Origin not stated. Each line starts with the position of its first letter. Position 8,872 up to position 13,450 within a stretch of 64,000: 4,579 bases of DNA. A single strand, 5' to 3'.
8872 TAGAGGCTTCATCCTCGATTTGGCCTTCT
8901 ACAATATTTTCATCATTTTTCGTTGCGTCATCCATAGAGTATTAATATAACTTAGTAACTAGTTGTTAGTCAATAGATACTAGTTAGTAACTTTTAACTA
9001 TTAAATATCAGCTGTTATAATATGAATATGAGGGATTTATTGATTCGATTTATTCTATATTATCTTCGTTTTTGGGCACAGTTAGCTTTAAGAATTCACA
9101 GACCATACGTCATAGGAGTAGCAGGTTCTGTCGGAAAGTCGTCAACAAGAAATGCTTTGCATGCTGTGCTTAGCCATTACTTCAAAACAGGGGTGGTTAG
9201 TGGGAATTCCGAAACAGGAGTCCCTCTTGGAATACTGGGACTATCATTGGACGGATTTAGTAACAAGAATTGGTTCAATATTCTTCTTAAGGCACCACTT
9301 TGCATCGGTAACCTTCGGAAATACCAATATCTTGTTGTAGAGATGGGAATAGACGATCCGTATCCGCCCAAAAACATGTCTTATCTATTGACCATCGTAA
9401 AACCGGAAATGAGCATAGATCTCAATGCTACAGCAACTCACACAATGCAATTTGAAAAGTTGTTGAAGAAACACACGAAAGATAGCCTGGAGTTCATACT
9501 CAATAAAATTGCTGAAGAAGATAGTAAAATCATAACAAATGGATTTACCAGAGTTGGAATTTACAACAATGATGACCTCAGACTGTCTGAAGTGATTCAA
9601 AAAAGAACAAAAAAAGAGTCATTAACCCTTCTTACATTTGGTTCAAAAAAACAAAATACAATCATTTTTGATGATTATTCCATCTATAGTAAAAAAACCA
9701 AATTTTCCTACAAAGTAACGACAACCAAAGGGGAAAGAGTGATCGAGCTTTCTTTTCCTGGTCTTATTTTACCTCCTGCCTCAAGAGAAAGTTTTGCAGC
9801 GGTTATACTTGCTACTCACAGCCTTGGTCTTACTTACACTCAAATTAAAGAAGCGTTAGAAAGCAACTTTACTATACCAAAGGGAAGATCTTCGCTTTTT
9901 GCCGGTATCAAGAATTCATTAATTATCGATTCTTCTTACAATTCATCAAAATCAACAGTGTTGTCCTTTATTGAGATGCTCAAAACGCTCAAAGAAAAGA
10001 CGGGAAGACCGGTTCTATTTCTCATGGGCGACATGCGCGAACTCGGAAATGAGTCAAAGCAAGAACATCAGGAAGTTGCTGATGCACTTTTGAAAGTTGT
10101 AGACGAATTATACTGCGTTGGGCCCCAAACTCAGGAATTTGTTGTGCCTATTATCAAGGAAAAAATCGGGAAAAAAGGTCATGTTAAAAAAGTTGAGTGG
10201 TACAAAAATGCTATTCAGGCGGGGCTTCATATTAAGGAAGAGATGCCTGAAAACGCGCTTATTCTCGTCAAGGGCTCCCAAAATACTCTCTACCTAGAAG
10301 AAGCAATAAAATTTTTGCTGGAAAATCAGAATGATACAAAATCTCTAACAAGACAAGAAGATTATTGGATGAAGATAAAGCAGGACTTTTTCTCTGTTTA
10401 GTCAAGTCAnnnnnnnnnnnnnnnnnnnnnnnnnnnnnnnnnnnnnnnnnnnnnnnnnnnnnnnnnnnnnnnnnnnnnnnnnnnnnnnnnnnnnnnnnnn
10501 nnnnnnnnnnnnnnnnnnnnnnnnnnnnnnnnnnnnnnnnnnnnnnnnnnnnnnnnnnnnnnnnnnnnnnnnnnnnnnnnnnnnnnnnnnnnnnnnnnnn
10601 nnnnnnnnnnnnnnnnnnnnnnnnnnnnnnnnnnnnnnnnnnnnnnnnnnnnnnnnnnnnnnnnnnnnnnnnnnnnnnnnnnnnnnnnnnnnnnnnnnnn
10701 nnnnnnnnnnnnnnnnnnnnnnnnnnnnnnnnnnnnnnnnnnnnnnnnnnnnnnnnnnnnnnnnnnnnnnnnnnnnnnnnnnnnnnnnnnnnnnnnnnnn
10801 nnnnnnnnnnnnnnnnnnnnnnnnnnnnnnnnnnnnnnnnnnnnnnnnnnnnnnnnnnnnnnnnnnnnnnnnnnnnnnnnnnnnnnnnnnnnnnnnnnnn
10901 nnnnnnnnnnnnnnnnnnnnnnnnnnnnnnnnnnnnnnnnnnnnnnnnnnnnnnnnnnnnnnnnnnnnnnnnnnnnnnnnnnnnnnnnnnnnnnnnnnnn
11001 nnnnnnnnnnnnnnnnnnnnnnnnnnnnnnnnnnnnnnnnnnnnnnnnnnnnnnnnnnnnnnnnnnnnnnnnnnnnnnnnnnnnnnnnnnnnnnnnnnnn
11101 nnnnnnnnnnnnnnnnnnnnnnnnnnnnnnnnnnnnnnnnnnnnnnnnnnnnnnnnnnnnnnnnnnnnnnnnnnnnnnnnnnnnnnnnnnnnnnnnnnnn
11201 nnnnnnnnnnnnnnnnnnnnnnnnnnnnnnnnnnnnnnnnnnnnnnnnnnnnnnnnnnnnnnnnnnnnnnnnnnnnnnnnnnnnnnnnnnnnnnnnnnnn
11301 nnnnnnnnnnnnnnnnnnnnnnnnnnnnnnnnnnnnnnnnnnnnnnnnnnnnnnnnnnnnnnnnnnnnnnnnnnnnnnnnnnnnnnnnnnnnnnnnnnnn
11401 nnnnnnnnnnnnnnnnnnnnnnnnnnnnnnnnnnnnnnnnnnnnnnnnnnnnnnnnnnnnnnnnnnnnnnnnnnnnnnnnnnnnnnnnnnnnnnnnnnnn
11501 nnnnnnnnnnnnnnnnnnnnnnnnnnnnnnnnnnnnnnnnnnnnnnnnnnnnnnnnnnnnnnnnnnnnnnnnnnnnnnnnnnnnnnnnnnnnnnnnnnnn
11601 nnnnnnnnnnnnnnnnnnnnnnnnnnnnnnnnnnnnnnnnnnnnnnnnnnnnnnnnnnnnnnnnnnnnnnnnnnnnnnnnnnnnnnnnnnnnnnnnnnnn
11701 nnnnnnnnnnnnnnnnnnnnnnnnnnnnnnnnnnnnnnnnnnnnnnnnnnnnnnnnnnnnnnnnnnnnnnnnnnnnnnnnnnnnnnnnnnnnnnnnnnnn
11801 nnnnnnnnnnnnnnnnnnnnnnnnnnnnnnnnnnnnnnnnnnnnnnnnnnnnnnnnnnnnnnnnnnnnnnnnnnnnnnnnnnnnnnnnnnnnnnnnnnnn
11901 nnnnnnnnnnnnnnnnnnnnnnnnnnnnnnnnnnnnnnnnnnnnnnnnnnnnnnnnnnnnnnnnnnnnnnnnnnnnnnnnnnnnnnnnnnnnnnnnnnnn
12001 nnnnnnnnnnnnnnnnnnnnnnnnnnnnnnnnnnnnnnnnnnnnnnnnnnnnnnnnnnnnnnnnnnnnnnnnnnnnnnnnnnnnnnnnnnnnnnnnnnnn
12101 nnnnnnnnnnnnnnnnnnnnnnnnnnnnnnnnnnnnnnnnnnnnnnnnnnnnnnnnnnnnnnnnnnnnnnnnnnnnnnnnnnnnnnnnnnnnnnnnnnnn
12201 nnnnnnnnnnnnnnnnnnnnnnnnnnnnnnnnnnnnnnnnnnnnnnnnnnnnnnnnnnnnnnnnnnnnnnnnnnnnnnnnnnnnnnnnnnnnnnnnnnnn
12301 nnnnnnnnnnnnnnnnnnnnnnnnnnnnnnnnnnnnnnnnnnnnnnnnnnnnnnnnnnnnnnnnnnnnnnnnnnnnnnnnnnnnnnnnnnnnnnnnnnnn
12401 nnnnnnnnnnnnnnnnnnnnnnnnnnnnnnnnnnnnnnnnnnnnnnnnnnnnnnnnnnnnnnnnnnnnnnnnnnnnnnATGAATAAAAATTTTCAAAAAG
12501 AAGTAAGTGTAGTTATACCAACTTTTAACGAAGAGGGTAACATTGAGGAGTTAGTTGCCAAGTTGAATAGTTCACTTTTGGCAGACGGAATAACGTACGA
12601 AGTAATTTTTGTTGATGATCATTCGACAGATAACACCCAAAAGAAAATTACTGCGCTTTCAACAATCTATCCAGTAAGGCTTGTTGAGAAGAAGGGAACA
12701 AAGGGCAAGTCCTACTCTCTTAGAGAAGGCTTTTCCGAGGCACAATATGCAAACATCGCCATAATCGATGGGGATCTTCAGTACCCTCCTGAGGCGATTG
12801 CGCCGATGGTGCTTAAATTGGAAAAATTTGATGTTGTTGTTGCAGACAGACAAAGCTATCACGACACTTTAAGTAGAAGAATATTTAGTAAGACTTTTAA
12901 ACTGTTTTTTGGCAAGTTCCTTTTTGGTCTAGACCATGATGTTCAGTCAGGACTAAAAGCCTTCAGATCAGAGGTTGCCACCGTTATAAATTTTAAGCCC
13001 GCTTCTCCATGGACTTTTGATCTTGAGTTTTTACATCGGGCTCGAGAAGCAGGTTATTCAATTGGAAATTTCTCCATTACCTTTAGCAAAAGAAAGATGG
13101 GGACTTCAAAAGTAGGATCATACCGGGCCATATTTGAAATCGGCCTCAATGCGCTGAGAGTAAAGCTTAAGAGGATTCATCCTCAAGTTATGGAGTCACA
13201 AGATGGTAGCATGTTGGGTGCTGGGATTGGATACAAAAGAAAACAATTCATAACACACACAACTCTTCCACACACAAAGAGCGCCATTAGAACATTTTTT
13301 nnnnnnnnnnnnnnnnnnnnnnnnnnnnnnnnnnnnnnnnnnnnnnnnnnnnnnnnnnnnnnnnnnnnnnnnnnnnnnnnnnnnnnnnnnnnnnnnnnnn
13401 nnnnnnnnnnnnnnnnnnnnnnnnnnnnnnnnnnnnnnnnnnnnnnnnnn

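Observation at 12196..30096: An ~18-kb single-strand glycan super-operon combining synthase-dependent, flippase-dependent and lipid-phosphate-sugar/GT-C logic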

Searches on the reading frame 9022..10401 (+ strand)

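Call 81: search_protein_families(library=pfam, proteins=[window:9022-10401:+], max_evalue=0.001)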
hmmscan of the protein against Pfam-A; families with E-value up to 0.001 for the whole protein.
window:9022-10401:+ (459 aa): 2 families
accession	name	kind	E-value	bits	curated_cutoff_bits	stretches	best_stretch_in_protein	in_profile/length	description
PF02875.26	Mur_ligase_C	-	4e-12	47.5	28.4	1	301-419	14-126/127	Mur ligase, glutamate ligase domain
PF08245.18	Mur_ligase_M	-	2.1e-10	41.4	24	1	33-247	1-186/200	Mur ligase middle domain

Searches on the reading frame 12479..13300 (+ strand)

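Call 7: search_protein_families(library=pfam, proteins=[window:12479-13300:+], max_evalue=10)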
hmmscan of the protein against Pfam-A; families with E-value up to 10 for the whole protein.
window:12479-13300:+ (274 aa): 7 families
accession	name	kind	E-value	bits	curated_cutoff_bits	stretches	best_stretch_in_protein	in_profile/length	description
PF00535.33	Glycos_transf_2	-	8e-26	91.4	23.3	1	10-152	1-149/168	Glycosyl transferase family 2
PF13641.12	Glyco_tranf_2_3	-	8.1e-07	29.7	27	1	9-126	3-125/230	Glycosyltransferase like family 2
PF10111.15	Glyco_tranf_2_2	-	8.4e-05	22.6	27.3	1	10-109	1-101/276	Glycosyltransferase like family 2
PF09514.15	SSXRD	-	0.077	13.1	23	1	70-83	2-15/31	SSXRD motif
PF13506.12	Glyco_transf_21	-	0.086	12.7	21.7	1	71-120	12-63/174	Glycosyl transferase family 21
PF18993.5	Rv0078B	-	0.28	11.6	27.1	1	218-241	15-38/63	Rv0078B-related antitoxin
PF00165.29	HTH_AraC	-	0.86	10.2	26.6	0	131-145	20-34/42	Bacterial regulatory helix-turn-helix proteins, AraC family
